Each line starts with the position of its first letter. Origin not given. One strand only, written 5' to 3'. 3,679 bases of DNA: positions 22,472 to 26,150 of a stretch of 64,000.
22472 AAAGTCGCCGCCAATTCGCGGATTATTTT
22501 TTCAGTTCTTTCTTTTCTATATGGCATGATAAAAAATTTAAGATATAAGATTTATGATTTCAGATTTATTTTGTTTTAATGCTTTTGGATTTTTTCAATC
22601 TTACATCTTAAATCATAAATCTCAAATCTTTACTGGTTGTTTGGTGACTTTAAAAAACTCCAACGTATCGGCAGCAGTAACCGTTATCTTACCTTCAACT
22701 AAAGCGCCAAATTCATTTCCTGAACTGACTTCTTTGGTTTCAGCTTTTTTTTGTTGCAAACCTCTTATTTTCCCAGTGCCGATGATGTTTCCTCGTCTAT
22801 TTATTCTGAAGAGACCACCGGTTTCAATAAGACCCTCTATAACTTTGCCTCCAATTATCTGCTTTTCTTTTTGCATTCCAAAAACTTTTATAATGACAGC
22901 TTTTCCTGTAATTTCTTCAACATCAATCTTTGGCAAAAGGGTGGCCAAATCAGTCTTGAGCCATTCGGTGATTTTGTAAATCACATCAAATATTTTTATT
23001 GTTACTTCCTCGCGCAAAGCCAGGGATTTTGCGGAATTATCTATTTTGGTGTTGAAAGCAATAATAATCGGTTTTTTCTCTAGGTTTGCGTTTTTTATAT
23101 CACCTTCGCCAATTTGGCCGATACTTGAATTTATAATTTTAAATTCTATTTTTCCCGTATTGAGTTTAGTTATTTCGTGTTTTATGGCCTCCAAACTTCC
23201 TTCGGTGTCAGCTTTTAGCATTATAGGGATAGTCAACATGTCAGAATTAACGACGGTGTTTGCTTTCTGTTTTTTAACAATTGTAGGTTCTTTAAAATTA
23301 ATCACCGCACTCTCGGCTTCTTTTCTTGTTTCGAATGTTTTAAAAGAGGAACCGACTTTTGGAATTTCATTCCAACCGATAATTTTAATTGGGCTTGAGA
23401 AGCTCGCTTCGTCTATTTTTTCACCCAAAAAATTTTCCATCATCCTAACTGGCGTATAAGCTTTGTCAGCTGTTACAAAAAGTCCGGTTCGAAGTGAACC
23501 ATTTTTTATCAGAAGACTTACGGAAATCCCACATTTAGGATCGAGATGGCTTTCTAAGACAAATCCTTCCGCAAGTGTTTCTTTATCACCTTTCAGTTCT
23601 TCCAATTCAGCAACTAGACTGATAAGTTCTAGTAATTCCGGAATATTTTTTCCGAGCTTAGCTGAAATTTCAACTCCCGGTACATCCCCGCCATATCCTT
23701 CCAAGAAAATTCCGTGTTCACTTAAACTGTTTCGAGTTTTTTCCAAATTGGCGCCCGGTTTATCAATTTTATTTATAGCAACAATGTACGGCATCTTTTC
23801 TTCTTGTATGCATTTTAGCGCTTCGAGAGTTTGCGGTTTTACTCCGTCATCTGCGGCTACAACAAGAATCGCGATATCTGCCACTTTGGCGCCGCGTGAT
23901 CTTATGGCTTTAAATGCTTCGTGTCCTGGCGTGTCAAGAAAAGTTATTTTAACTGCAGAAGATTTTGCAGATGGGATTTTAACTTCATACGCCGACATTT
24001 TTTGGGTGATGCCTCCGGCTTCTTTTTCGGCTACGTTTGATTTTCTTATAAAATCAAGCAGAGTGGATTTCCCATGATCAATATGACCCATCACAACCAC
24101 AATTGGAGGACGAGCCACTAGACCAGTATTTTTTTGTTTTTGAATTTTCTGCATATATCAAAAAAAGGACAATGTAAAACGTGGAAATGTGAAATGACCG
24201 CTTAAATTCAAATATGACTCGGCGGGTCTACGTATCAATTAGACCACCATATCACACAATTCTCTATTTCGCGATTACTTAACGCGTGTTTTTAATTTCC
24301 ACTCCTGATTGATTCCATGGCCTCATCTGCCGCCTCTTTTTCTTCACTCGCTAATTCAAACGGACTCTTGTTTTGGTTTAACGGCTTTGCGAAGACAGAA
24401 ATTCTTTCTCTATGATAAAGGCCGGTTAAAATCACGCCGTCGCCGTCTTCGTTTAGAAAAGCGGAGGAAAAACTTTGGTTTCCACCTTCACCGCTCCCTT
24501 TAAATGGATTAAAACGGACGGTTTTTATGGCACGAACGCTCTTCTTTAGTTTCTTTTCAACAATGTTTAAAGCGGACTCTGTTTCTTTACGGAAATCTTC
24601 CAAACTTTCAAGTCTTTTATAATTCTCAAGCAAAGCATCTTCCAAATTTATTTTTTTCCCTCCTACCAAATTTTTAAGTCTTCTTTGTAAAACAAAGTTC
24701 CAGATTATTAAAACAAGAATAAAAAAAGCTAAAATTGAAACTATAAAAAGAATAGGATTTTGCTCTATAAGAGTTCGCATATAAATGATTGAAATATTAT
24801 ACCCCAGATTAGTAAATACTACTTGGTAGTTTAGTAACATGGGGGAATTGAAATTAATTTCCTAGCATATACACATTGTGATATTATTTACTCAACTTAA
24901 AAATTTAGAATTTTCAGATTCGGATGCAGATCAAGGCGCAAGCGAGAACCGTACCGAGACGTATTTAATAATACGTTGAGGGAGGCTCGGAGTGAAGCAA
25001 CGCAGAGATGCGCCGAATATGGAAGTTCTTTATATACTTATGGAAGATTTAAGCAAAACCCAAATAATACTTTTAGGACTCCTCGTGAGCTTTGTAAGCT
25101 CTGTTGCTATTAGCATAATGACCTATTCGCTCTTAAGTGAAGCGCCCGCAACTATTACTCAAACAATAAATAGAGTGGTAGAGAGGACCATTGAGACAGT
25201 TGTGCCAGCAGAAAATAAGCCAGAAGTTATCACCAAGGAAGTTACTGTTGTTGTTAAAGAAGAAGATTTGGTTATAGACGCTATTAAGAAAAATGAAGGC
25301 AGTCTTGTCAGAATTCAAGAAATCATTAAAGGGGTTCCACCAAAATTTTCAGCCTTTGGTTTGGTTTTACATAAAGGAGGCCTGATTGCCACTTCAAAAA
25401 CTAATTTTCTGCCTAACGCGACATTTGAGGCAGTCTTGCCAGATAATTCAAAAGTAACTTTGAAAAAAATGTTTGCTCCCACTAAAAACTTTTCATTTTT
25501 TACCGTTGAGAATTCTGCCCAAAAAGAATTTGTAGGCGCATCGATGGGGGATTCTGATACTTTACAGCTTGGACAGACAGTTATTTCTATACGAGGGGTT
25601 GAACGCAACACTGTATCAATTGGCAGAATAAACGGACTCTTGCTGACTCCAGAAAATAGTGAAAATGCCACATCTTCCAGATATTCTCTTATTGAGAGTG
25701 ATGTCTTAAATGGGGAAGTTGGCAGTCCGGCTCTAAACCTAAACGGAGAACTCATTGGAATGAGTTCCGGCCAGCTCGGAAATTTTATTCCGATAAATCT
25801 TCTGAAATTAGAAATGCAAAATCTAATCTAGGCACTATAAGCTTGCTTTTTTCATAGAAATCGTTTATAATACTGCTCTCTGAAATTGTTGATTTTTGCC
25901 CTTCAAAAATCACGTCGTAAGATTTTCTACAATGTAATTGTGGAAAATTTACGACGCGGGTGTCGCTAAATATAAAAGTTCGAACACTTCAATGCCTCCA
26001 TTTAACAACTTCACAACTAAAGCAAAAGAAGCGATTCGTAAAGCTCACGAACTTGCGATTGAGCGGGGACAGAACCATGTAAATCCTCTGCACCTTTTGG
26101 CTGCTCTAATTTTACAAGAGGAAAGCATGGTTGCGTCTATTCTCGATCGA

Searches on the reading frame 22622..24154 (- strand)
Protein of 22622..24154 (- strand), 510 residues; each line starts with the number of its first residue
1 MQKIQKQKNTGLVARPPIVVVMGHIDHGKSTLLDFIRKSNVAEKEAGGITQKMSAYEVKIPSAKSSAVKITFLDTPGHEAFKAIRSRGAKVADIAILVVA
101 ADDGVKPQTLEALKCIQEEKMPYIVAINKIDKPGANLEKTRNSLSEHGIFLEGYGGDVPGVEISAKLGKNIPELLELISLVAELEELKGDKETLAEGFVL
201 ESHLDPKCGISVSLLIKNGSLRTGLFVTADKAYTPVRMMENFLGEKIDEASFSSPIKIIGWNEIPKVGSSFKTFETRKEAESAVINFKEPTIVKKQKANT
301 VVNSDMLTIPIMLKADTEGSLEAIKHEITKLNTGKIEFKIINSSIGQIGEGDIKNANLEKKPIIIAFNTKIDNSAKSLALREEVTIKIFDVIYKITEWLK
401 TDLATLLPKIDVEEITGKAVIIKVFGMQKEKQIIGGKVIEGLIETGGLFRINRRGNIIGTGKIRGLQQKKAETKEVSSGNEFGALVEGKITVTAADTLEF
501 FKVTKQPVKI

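Call 67: search_protein_families(library=pfam, proteins=[window:22622-24154:-], max_evalue=0.001)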
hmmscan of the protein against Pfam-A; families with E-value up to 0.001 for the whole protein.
window:22622-24154:- (510 aa): 6 families
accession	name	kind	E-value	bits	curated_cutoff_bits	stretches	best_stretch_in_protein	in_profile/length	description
PF00009.33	GTP_EFTU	-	1.2e-37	129.7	26.5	1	18-179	5-183/188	Elongation factor Tu GTP binding domain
PF11987.13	IF-2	-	6.8e-25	87.7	27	1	303-398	21-115/117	Translation-initiation factor 2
PF22042.2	EF-G_D2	-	4.8e-12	46.3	27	1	195-272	2-82/84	Elongation factor G domain 2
PF01926.29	MMR_HSR1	-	5e-11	43.1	21.9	1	19-129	2-113/113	50S ribosome-binding GTPase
PF08477.19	Roc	-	1.3e-06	29.1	27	1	19-131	2-119/119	Ras of Complex, Roc, domain of DAPkinase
PF00071.28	Ras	-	1.4e-06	28.4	21.6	1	19-177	2-155/162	Ras family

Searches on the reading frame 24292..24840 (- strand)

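Call 67: search_protein_families(library=pfam, proteins=[window:24292-24840:-], max_evalue=0.001)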
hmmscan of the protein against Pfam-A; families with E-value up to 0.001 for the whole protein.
window:24292-24840:- (182 aa): 1 family
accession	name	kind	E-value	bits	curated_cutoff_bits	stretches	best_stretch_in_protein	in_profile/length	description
PF14584.11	DUF4446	-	2.3e-30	106.1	27.4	1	31-175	6-150/150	Protein of unknown function (DUF4446)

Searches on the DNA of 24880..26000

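Call 83: search_rna_families(source=window, start=24880, end=26000, threshold=evalue, max_evalue=10)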
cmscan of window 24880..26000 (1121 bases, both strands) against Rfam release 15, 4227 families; matches with E-value up to 10: 8.
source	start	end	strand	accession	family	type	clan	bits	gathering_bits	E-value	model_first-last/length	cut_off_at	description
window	25462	25528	-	RF02074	STnc240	Gene; sRNA;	-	20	55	4.9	1-77/77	no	Enterobacterial sRNA STnc240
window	25306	25376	-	RF01181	snR77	Gene; snRNA; snoRNA; CD-box;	CL00057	19.8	50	4.4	1-83/83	no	Small nucleolar RNA snR77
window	24898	24933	+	RF02129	GNAS-AS1_3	Gene; lncRNA;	-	17.7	42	0.23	1-38/38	no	GNAS antisense RNA 1 conserved region 3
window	24972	25006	+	RF01739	Glutamine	Cis-reg; riboswitch;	-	17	35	1.3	1-53/53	no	Glutamine riboswitch aptamer (glnA leader)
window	24880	24958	+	RF01005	MIR530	Gene; miRNA;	-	16.3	85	4.7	92-172/172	5'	MIR530 microRNA precursor family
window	25908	25962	+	RF00787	mir-288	Gene; miRNA;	-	16.3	60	8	1-96/96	no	mir-288 microRNA precursor family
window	25777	25877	+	RF02120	FTX_2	Gene; lncRNA;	-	14.2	48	7.9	1-97/97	no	FTX transcript, XIST regulator conserved region 2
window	25724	25815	+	RF02209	WT1-AS_7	Gene; lncRNA;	-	11.8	50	1.2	1-294/294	no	WT1 antisense RNA conserved region 7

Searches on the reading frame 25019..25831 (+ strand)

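Call 67: search_protein_families(library=pfam, proteins=[window:25019-25831:+], max_evalue=0.001)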
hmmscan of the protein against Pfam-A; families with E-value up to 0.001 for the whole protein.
window:25019-25831:+ (270 aa): 1 family
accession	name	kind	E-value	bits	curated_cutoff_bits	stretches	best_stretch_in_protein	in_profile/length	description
PF13365.12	Trypsin_2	-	3.8e-08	34.6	27.6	1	114-248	3-144/144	Trypsin-like peptidase domain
